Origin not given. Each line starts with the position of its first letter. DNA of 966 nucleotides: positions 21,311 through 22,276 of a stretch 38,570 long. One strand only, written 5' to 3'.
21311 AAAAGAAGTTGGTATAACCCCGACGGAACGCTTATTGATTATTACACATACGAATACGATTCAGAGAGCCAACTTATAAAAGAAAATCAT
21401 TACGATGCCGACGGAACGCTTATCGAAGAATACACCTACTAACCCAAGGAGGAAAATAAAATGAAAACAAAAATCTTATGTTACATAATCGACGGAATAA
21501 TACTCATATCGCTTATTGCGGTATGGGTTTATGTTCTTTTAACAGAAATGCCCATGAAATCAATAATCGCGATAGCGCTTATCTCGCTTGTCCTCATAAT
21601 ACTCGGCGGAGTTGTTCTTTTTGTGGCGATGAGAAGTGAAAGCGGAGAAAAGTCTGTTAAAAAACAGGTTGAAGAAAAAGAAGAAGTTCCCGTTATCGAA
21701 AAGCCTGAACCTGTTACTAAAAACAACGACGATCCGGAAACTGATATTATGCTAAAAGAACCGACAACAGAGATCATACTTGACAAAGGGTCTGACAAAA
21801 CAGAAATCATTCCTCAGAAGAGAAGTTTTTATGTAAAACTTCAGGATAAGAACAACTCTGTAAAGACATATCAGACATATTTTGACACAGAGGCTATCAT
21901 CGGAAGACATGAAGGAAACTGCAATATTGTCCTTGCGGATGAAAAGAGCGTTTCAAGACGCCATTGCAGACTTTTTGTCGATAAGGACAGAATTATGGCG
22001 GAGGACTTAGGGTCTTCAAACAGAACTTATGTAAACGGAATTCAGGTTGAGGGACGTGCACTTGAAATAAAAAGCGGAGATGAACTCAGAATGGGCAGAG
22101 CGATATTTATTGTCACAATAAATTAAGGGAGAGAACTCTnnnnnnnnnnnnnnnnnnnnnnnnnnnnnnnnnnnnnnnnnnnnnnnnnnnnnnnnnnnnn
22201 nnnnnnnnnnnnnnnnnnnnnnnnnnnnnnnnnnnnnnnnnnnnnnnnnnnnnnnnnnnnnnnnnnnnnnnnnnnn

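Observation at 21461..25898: FHA / PP2C / kinase triad inside a T7SS operon, analogous to the T6SS threonine-phosphorylation switch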

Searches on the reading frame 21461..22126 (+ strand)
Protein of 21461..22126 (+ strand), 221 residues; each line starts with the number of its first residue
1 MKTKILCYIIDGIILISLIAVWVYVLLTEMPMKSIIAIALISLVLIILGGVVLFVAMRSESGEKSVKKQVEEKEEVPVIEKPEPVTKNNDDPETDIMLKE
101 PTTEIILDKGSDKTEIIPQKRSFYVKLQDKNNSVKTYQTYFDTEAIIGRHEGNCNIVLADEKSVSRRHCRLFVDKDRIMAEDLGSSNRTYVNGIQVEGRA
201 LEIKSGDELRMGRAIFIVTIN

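Call 4: search_protein_families(library=pfam, proteins=[window:21461-22126:+], max_evalue=0.01)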
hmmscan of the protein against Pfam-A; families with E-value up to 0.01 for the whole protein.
window:21461-22126:+ (221 aa): 2 families
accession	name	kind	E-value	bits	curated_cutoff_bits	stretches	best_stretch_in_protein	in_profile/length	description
PF00498.31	FHA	-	8.2e-18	65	20.7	1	146-212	2-67/67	FHA domain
PF16697.10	Yop-YscD_cpl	-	1.8e-14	54.2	33.2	1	144-217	18-89/94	Inner membrane component of T3SS, cytoplasmic domain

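Call 5: search_protein_families(library=ncbifam, proteins=[window:21461-22126:+], max_evalue=0.01)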
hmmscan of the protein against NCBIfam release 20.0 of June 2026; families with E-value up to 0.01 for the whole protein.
window:21461-22126:+ (221 aa): 6 families
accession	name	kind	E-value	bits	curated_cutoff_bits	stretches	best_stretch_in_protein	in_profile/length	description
NF049868.1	FhaB_Rv0019c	equivalog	3.4e-13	49.9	125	1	142-216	85-156/158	FHA domain-containing protein FhaB/FipA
NF041660.2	oxygluDhInhib_OdhI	equivalog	4.1e-09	36.4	200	1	147-214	60-123/130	oxoglutarate dehydrogenase inhibitor Odhl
NF052573.1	HisKinEspAMyxo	equivalog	6.7e-07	27.7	1400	1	142-214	45-114/755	serine histidine kinase EspA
TIGR03354.1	VI_FHA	hypoth_equivalog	7.2e-06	26.1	120.25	1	143-213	24-96/420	type VI secretion system-associated FHA domain protein TagH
NF033760.1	gliding_GltG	equivalog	4.9e-05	22.1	650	1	147-214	28-92/650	adventurous gliding motility protein GltG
TIGR02901.1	QoxD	equivalog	0.0049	17.4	85.6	1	5-64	10-64/94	cytochrome aa3 quinol oxidase subunit IV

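Call 47: search_solved_structures(query=window:21461-22126:+, max_evalue=0.001, show_alignments=2)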
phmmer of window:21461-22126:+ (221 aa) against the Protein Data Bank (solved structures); distinct sequences matched with E-value up to 0.001: 19.
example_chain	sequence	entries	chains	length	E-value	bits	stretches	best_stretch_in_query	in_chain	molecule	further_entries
6hc1_A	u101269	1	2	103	7.8e-07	32.3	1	144-216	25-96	GGDEF domain protein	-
6hc0_B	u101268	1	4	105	8.2e-07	32.2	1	144-216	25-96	GGDEF domain protein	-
6hbz_A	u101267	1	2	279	6.9e-06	29.2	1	144-216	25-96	GGDEF domain protein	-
2kkl_A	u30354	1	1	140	3e-05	27.1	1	147-214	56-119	Uncharacterized protein Mb1858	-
3gqs_A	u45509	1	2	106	3.3e-05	26.9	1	145-218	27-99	Adenylate cyclase-like protein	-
2kb3_A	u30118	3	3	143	3.4e-05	26.9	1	145-214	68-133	Oxoglutarate dehydrogenase inhibitor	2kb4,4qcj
8p5x_G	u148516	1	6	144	3.4e-05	26.9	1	145-214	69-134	Oxoglutarate dehydrogenase inhibitor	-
6i2q_B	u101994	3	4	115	3.6e-05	26.8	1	147-215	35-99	Glycogen accumulation regulator GarA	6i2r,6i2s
2kfu_A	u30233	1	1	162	3.8e-05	26.7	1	147-214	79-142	Rv1827 pThr 22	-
6i2p_D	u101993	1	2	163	3.9e-05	26.7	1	147-214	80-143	Glycogen accumulation regulator GarA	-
7rj3_A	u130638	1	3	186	5e-05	26.4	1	147-214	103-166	Glycogen accumulation regulator GarA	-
8p5r_G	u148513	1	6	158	7.5e-05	25.8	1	147-214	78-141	Glycogen accumulation regulator GarA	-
5a8i_A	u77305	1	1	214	7.5e-05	25.8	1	124-192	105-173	ARNA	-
2lc1_A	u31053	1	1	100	7.5e-05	25.8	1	125-219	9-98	Putative uncharacterized protein TB39.8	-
3po8_A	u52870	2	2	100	7.9e-05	25.7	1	125-219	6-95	Putative uncharacterized protein TB39.8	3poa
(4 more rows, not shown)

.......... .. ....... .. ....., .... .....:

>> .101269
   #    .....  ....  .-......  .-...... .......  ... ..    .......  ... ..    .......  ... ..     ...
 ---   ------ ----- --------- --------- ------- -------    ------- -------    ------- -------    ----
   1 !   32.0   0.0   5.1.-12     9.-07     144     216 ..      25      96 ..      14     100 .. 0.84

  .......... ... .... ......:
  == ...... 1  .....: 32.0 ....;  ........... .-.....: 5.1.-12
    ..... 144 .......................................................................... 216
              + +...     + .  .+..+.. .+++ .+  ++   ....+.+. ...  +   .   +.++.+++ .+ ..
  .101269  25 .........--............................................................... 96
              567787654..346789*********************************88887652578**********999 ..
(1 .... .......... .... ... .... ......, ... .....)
